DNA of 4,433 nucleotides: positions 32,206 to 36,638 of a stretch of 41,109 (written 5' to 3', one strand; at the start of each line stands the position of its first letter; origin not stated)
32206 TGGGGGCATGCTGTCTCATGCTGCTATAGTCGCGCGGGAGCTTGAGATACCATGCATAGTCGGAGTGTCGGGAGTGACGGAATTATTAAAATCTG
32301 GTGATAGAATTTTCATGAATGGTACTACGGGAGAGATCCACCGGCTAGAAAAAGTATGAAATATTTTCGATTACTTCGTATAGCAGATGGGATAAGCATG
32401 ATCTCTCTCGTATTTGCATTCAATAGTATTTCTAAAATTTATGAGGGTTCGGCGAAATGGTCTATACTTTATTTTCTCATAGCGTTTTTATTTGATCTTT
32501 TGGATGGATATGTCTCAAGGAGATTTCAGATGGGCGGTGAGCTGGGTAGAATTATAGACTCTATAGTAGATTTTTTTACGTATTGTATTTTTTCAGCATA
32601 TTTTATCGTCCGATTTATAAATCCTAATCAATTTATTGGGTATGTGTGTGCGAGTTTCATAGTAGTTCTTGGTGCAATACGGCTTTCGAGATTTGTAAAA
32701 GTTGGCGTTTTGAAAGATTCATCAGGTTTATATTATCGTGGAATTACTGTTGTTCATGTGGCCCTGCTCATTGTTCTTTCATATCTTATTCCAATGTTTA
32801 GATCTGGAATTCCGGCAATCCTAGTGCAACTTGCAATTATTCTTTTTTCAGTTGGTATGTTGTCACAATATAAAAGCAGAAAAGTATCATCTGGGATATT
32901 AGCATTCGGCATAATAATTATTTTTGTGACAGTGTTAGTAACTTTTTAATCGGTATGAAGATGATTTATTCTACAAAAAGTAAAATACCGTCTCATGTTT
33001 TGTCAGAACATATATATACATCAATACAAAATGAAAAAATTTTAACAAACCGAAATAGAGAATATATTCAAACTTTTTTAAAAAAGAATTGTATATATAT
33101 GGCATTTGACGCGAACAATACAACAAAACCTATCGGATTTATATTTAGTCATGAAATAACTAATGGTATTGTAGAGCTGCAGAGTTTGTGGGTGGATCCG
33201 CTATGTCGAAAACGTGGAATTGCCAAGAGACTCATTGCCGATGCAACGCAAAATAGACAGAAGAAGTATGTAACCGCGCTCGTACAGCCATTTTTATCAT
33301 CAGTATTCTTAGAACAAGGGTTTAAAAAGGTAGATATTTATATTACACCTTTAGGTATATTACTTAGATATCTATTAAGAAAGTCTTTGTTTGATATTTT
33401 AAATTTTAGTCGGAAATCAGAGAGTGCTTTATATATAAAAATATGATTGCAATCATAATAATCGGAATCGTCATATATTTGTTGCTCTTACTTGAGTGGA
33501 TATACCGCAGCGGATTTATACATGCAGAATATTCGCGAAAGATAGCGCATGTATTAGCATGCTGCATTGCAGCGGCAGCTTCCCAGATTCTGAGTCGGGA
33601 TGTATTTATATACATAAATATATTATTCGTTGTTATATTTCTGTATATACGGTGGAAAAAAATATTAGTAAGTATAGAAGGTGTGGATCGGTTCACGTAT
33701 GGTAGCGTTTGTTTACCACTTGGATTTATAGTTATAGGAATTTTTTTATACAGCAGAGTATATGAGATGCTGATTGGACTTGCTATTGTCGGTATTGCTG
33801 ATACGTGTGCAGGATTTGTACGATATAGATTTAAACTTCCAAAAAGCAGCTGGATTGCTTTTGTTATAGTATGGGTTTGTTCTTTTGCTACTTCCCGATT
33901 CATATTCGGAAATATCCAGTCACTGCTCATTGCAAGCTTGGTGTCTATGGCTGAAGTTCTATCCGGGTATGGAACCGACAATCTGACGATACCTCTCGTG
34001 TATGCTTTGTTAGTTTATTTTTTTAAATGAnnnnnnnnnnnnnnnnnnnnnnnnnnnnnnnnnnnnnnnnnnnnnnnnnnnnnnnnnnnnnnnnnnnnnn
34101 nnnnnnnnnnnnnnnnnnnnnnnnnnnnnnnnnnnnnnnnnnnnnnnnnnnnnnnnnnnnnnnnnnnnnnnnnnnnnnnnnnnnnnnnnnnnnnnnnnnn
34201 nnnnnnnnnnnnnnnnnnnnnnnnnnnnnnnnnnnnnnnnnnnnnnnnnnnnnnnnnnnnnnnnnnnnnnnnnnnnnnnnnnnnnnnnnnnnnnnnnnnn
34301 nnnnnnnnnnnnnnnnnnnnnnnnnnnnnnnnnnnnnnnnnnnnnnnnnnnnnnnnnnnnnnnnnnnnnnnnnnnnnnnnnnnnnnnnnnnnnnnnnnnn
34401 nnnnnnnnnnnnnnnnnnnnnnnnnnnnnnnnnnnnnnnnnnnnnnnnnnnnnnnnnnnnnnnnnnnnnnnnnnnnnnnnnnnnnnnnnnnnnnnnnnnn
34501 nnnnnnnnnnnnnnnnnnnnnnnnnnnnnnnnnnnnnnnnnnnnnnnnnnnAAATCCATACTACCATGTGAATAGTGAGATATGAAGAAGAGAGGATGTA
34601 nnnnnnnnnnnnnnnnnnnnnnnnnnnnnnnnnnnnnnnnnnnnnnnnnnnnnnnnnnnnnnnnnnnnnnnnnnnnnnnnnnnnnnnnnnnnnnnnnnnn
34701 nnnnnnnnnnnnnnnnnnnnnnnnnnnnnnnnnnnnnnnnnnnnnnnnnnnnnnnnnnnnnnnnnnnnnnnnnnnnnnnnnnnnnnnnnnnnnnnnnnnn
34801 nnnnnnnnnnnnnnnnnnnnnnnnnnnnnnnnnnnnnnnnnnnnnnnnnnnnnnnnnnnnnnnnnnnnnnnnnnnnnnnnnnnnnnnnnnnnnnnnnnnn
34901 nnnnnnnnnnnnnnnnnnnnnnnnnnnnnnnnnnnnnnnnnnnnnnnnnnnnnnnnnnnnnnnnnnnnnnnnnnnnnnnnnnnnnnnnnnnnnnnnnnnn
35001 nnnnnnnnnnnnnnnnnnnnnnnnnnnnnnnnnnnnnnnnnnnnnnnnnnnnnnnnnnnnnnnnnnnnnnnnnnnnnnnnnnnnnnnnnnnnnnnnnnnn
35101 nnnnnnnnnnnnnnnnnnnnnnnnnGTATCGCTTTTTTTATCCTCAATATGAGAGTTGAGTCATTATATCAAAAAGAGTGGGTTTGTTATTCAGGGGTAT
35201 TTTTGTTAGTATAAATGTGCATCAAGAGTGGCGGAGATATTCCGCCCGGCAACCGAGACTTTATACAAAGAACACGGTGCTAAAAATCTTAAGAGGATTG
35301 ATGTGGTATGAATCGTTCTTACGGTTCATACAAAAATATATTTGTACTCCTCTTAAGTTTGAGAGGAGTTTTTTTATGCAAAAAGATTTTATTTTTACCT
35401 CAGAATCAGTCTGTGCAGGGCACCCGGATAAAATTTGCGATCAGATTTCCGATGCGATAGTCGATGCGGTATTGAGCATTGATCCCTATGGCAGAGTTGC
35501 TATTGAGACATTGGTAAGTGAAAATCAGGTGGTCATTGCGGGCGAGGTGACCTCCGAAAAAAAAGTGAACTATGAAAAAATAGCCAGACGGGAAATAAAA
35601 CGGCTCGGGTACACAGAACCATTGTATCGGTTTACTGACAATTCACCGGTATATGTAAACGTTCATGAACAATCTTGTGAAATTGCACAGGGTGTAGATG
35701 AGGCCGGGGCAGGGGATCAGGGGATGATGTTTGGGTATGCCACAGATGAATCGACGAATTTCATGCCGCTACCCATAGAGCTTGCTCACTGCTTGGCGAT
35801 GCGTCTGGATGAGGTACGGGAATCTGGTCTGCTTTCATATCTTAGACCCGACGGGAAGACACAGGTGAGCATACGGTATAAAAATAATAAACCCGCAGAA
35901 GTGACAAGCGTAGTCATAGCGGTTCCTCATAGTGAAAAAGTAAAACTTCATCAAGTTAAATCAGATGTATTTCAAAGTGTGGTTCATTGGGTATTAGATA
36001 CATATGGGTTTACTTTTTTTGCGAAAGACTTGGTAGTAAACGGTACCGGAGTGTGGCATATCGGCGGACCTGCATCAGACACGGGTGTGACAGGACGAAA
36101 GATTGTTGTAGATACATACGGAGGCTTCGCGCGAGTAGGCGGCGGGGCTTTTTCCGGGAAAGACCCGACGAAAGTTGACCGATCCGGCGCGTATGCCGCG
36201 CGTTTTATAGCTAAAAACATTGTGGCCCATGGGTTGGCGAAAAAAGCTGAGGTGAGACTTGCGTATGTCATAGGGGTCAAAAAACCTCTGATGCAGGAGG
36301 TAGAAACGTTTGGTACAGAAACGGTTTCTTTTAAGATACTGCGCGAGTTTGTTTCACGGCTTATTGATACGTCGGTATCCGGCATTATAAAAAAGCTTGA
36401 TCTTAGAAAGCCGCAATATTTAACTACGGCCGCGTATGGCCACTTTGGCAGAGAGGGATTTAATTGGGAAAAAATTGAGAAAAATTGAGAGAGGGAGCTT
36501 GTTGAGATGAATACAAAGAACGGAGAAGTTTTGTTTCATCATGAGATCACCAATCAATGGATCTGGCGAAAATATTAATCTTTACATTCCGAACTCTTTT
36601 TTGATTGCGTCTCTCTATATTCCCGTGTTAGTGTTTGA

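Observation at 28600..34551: Archaeal-type isoprenoid phospholipid head-group assembly cluster in a bacterial genome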

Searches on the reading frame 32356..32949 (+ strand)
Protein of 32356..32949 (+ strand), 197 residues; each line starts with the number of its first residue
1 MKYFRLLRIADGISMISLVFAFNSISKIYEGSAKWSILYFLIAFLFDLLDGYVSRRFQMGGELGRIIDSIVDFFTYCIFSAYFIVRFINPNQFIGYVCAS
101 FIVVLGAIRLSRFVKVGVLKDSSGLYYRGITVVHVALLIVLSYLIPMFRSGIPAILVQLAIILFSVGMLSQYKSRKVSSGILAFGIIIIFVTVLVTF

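Call 3: search_protein_families(library=pfam, proteins=[window:32356-32949:+], max_evalue=0.01)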
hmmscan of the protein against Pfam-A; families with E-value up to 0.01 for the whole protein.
window:32356-32949:+ (197 aa): 1 family
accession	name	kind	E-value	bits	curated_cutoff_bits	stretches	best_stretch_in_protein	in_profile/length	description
PF01066.26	CDP-OH_P_transf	-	1.3e-11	45.6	22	1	9-160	3-146/152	CDP-alcohol phosphatidyltransferase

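Call 4: search_protein_families(library=ncbifam, proteins=[window:32356-32949:+], max_evalue=0.01)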
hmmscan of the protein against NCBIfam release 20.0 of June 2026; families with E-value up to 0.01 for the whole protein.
window:32356-32949:+ (197 aa): 12 families
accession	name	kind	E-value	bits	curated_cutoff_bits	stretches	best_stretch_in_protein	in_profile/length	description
NF038087.1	arch_ser_synth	exception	4.3e-18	65.7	240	1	6-194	3-190/216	archaetidylserine synthase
TIGR04217.1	archae_ser_T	exception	2.3e-15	57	200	1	1-197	1-192/221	archaetidylserine synthase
TIGR00473.1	pssA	equivalog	1.1e-14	54.8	107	1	14-171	1-149/153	CDP-diacylglycerol--serine O-phosphatidyltransferase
NF045887.1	PhCholSynPs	equivalog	5.9e-08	32.6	300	1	12-190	17-194/235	phosphatidylcholine synthase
NF040950.1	archin_ph_syn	equivalog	1.2e-06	28.5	180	1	10-163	26-175/191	archaetidylinositol phosphate synthase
TIGR00560.1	pgsA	equivalog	4.4e-06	27.3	109.1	1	6-162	9-163/183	CDP-diacylglycerol--glycerol-3-phosphate 3-phosphatidyltransferase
NF038086.1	anchor_synt_A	exception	2.9e-05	24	200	1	37-120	36-116/222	protein sorting system archaetidylserine synthase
NF053678.1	ClpnSynClsA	equivalog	3.9e-05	23.9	240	1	30-109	27-106/180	cardiolipin synthase ClsA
NF052561.1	PIPSynBT1523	equivalog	0.001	18.9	350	1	34-141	61-170/232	hypothetical protein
NF045883.1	PIPSynth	equivalog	0.0011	18.7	170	1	31-129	47-143/197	phosphatidylinositol phosphate synthase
NF045884.1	PhCholSynAgro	equivalog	0.0018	18.2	350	1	30-170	31-172/235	phosphatidylcholine synthase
NF045888.1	PhCholSynBrdy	equivalog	0.0024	17.3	400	1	34-194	45-209/243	phosphatidylcholine synthase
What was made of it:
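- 32356..32949 (+): CDP-alcohol phosphatidyltransferase of the PssA / archaetidylserine-synthase type. Best NCBIfam hits are archaetidylserine synthase (65.7 bits) and pssA (54.8 bits), both below their cut-offs (calls 3, 4).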

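Call 23: list_cluster_members(proteins=[P0001, P0035, window:32356-32949:+, window:30680-32359:+, window:28600-29766:-, window:33443-34030:+])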
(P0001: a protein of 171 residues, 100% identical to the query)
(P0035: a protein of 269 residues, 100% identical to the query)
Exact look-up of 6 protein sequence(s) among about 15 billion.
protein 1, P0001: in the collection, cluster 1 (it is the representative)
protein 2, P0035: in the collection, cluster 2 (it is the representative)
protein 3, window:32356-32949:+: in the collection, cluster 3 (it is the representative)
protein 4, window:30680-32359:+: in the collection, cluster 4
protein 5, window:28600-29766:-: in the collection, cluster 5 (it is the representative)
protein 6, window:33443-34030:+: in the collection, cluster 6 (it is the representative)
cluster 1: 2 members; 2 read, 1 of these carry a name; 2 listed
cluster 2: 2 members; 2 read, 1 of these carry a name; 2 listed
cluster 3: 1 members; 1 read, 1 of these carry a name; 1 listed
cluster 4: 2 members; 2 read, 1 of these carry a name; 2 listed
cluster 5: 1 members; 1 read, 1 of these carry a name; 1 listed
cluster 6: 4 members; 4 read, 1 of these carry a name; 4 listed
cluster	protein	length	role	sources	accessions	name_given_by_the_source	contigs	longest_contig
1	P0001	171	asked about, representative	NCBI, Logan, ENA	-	-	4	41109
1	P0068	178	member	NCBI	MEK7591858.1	MAG: CDP-archaeol synthase [Patescibacteria group bacterium]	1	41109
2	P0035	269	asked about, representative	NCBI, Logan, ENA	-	-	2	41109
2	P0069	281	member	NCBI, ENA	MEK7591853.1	MAG: UbiA family prenyltransferase [Patescibacteria group bacterium]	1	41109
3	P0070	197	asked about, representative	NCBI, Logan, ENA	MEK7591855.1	MAG: CDP-alcohol phosphatidyltransferase family protein [Patescibacteria group bacterium]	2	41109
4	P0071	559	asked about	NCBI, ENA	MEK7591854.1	MAG: PEP-utilizing enzyme [Patescibacteria group bacterium]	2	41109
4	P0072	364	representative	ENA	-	-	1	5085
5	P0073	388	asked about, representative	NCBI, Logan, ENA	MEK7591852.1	MAG: radical SAM protein [Patescibacteria group bacterium]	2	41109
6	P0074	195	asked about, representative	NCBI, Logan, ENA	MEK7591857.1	MAG: hypothetical protein AAB508_00515 [Patescibacteria group bacterium]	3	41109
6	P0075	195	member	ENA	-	-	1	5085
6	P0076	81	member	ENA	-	-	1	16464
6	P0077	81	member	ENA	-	-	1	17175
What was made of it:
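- Checked: NCBI names the proteins 'MAG: ... [Patescibacteria group bacterium]' (call 23).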

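Call 26: search_solved_structures(query=window:32356-32949:+, max_evalue=0.1, show_alignments=2)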
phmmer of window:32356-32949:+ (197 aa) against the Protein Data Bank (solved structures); distinct sequences matched with E-value up to 0.1: 2.
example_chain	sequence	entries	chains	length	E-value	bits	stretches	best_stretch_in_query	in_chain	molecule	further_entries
7pow_A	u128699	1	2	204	4.7e-05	27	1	6-161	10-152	CDP-diacylglycerol--serine O-phosphatidyltransferase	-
7b1k_A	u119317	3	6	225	5.2e-05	26.8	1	6-161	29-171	CDP-diacylglycerol--serine O-phosphatidyltransferase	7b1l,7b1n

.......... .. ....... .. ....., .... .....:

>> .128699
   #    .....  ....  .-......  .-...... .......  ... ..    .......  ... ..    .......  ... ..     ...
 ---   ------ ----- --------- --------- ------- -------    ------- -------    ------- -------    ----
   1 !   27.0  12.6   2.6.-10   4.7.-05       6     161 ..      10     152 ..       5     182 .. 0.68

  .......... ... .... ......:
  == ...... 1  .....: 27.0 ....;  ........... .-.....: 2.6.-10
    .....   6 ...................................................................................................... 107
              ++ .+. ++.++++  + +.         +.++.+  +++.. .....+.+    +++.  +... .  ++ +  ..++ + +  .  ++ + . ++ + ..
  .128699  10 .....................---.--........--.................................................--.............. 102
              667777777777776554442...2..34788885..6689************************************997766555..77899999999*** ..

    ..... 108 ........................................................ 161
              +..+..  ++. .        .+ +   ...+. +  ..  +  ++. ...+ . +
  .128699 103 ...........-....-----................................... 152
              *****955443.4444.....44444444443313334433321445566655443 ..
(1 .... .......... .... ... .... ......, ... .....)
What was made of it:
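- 32356..32949 (+): Best PDB hit is MjPSS at 5e-5 (call 26).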

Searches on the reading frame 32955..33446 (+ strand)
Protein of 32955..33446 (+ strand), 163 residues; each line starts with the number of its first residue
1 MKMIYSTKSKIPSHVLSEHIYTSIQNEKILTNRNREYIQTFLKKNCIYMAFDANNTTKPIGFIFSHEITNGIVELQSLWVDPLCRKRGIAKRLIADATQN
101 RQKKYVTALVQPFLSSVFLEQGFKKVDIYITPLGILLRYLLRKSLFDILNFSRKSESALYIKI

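Call 3: search_protein_families(library=pfam, proteins=[window:32955-33446:+], max_evalue=0.01)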
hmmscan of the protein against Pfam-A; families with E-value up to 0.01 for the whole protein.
window:32955-33446:+ (163 aa): 6 families
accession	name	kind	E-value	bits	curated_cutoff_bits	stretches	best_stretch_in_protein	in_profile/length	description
PF13673.13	Acetyltransf_10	-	2.1e-07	31.4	23.6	1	48-127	31-111/128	Acetyltransferase (GNAT) domain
PF00583.31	Acetyltransf_1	-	2.9e-07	31.2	20.7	1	34-98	21-85/116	Acetyltransferase (GNAT) family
PF13508.13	Acetyltransf_7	-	1.5e-06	28.9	27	1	47-105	5-62/84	Acetyltransferase (GNAT) domain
PF17013.11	Acetyltransf_15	-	5.1e-06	26.5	35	1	19-106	29-106/210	Putative acetyl-transferase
PF13880.12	Acetyltransf_13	-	0.0025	18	22.8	1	76-100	8-32/69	ESCO1/2 acetyl-transferase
PF14542.12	Acetyltransf_CG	-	0.0064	17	30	0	58-105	10-57/80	GCN5-related N-acetyl-transferase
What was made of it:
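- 32955..33446 (+): Small GNAT acyltransferase (163 aa), with an acyl-CoA motif RKRGIA at residues 85-90. Pfam Acetyltransf_10/1/7 (call 3).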

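Call 4: search_protein_families(library=ncbifam, proteins=[window:32955-33446:+], max_evalue=0.01)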
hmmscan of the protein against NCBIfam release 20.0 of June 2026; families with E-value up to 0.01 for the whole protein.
window:32955-33446:+ (163 aa): 4 families
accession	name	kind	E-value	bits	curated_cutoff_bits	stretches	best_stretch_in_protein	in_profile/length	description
NF005840.0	PRK07757.1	equivalog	1.3e-05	25.1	154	1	20-127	19-122/153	N-acetyltransferase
NF007807.0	PRK10514.1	equivalog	6.6e-05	22.9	134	1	36-101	41-99/147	acetyltransferase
TIGR01575.1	rimI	equivalog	0.00047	20.3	86.4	1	32-107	17-90/132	ribosomal protein S18-alanine N-acetyltransferase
NF040501.1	resist_ArsN2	equivalog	0.008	15.8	125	1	58-110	35-86/133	arsenic resistance N-acetyltransferase ArsN2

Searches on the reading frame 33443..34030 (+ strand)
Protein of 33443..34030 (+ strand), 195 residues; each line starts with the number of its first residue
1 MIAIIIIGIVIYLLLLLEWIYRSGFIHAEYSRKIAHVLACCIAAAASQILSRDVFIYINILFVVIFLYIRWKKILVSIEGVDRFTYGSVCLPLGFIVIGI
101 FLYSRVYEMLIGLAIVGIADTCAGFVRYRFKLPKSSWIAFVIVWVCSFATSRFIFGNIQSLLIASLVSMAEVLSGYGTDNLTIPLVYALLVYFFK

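Call 3: search_protein_families(library=pfam, proteins=[window:33443-34030:+], max_evalue=0.01)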
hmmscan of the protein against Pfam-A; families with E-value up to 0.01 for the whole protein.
window:33443-34030:+ (195 aa): 1 family
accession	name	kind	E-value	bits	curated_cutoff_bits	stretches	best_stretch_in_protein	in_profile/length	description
PF11196.13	DUF2834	-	0.0075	16.9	22.9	1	3-70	4-64/96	Protein of unknown function DUF2834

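Call 4: search_protein_families(library=ncbifam, proteins=[window:33443-34030:+], max_evalue=0.01)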
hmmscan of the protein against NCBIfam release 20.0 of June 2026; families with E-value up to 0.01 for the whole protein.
window:33443-34030:+ (195 aa): 0 families

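Call 50: search_solved_structures(query=A2, max_evalue=10, show_alignments=2)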
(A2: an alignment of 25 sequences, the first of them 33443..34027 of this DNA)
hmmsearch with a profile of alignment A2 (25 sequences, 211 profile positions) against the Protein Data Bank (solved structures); distinct sequences matched with E-value up to 10: 1.
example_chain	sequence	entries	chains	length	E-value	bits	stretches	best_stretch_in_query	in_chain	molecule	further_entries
3sb4_A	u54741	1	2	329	1.8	11.5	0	149-201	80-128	Hypothetical leucine rich repeat protein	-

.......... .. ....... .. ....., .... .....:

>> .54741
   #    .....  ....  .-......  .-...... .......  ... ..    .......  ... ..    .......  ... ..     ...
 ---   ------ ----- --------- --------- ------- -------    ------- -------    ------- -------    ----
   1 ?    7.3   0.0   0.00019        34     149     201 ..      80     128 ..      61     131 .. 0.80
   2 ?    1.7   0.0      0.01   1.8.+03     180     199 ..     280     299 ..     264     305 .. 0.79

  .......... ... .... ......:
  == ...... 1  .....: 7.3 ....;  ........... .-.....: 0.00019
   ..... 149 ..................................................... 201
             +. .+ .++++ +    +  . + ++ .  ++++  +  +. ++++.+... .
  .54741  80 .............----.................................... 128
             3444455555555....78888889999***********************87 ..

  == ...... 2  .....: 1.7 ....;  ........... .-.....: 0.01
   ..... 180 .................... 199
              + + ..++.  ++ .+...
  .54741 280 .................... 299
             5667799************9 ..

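Call 59: search_protein_families(library=pfam, alignment_id=A2, max_evalue=1)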
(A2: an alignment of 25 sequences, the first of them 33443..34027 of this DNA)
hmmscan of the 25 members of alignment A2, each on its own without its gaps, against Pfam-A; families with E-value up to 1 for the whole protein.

A. member 1, window:33443-34027:+ (195 aa): 1 family
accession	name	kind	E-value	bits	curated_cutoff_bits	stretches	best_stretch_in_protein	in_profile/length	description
PF11196.13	DUF2834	-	0.0075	16.9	22.9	1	3-70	4-64/96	Protein of unknown function DUF2834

B. families by the number of members that match (of 25 scanned): 17 families
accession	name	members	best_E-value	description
PF01148.25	CTP_transf_1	4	0.00011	Cytidylyltransferase family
PF06738.18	ThrE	3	0.014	Putative threonine/serine exporter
PF03779.20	SPW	3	0.03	SPW repeat domain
PF00083.30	Sugar_tr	1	0.0012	Sugar (and other) transporter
PF13800.11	Sigma_reg_N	1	0.0017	Sigma factor regulator N-terminal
PF11196.13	DUF2834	1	0.0075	Protein of unknown function DUF2834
PF24709.1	DUF7670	1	0.049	Domain of unknown function (DUF7670)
PF11384.13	DUF3188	1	0.06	Protein of unknown function (DUF3188)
PF12805.13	FUSC-like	1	0.062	FUSC-like inner membrane protein yccS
PF07074.17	TRAP-gamma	1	0.091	Translocon-associated protein, gamma subunit (TRAP-gamma)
PF13400.11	Tad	1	0.12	Putative Flp pilus-assembly TadE/G-like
PF06417.17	EMC4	1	0.15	ER membrane protein complex subunit 4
PF06081.17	ArAE_1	1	0.15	Aromatic acid exporter family member 1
PF14147.11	Spore_YhaL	1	0.32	Sporulation protein YhaL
PF17369.7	DUF5391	1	0.64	Family of unknown function (DUF5391)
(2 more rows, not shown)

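Call 95: predict_structure(protein=window:33443-34027:+)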
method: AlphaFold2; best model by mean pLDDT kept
length: 195 residues; sequences in the alignment: 1
mean_pLDDT: 54.0   pTM: 0.38
mean pLDDT of the five models: 54.0, 49.6, 46.1, 45.8, 45.0
residues with pLDDT >= 90: 0; 70-90: 18; 50-70: 102; < 50: 75
segments of 3 or more residues with pLDDT < 50: 71-84, 89-94, 99-102, 104-114, 124-130, 132-138, 151-154, 159-161, 188-191, 193-195
pLDDT, mean of each block of 10 residues (from residue 1): 70 74 66 60 60 62 58 42 46 48 46 50 48 47 52 48 53 51 50 44
secondary structure, 60 per line:
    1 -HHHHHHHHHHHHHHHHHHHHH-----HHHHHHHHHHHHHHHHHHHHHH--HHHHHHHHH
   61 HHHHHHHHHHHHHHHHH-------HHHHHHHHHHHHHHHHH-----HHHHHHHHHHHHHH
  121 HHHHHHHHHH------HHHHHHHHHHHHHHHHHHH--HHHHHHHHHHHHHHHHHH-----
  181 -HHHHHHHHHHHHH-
elements in order: H2-22 H28-49 H52-77 H85-101 H107-130 H137-155 H158-175 H182-194
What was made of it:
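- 33443..34030 (+): TM195: membrane protein of the CTP-transferase (CdsA / dolichol-phytol kinase) superfamily. Motifs: SRKIAH, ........, E171, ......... There is no PDB hit (call 50), and the single-sequence AF2 model was unusable at pLDDT 54 (call 95).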

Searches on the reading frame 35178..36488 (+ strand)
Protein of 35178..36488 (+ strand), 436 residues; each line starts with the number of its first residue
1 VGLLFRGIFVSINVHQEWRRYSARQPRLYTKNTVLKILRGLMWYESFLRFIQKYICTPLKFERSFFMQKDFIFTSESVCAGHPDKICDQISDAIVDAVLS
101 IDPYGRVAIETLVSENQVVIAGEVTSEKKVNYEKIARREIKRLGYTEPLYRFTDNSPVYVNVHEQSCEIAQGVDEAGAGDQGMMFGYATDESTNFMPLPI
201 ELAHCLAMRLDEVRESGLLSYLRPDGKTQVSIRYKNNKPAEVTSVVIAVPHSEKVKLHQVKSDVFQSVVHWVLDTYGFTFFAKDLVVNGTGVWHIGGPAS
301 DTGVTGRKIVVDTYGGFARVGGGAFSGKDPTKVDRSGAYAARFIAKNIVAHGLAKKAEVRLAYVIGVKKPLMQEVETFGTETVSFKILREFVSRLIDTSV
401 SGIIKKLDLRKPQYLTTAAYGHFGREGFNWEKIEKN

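Call 14: search_protein_families(library=pfam, proteins=[window:35178-36488:+], max_evalue=0.001)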
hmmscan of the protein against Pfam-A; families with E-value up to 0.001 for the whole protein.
window:35178-36488:+ (436 aa): 4 families
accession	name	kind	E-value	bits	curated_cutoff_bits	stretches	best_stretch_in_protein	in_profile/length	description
PF02773.21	S-AdoMet_synt_C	-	4.5e-59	198.8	25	1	295-432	1-138/138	S-adenosylmethionine synthetase, C-terminal domain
PF02772.21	S-AdoMet_synt_M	-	3.6e-37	127.6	29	1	176-291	2-118/120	S-adenosylmethionine synthetase, central domain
PF00438.25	S-AdoMet_synt_N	-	1.3e-35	122.4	33.1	1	71-166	2-98/99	S-adenosylmethionine synthetase, N-terminal domain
PF01941.24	AdoMet_Synthase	-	0.0007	19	27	0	75-98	21-44/395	S-adenosylmethionine synthetase (AdoMet synthetase)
